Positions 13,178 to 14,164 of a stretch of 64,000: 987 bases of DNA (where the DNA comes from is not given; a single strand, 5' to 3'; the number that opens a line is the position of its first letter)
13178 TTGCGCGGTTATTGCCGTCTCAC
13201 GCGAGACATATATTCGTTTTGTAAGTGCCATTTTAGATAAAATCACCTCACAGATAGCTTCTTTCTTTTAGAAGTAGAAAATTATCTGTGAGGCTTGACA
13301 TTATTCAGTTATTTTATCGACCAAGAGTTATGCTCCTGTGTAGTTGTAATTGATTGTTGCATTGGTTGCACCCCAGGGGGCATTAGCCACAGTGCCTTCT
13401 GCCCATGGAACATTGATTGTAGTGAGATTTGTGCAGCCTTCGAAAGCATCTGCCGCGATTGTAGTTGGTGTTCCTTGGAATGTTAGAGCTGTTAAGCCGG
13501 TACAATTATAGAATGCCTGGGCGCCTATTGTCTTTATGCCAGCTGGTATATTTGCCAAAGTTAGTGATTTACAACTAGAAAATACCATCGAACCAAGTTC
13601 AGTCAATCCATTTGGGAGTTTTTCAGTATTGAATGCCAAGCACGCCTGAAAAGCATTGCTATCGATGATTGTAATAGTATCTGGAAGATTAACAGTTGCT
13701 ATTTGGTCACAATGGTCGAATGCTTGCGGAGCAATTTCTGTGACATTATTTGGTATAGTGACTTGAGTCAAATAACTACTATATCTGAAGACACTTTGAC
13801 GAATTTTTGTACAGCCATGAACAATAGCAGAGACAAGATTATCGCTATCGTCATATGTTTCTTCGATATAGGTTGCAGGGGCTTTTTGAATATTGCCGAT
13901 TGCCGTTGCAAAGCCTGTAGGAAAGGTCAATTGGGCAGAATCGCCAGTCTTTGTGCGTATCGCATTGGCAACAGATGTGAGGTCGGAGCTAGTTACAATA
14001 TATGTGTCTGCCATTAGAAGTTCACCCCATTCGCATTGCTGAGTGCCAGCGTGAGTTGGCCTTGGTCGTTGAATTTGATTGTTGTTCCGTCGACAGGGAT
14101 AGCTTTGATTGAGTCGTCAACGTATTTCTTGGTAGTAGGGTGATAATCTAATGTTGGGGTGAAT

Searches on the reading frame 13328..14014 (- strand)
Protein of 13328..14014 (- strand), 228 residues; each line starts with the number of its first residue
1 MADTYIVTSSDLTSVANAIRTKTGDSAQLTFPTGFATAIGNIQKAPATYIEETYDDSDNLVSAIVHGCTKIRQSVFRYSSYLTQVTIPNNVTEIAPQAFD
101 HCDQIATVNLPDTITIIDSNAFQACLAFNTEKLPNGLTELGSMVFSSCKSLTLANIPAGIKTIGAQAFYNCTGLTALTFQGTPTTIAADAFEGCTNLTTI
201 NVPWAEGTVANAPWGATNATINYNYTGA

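Call 36: search_protein_families(library=phrogs, max_evalue=0.001, proteins=[window:13328-14014:-])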
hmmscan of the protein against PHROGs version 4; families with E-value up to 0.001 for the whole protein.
window:13328-14014:- (228 aa): 2 families
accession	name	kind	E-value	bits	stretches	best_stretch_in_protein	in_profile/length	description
phrog_35892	-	unknown function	1.2e-21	77.1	1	69-209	111-247/1181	-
phrog_18805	-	unknown function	6.7e-21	75.6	2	54-223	252-421/457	-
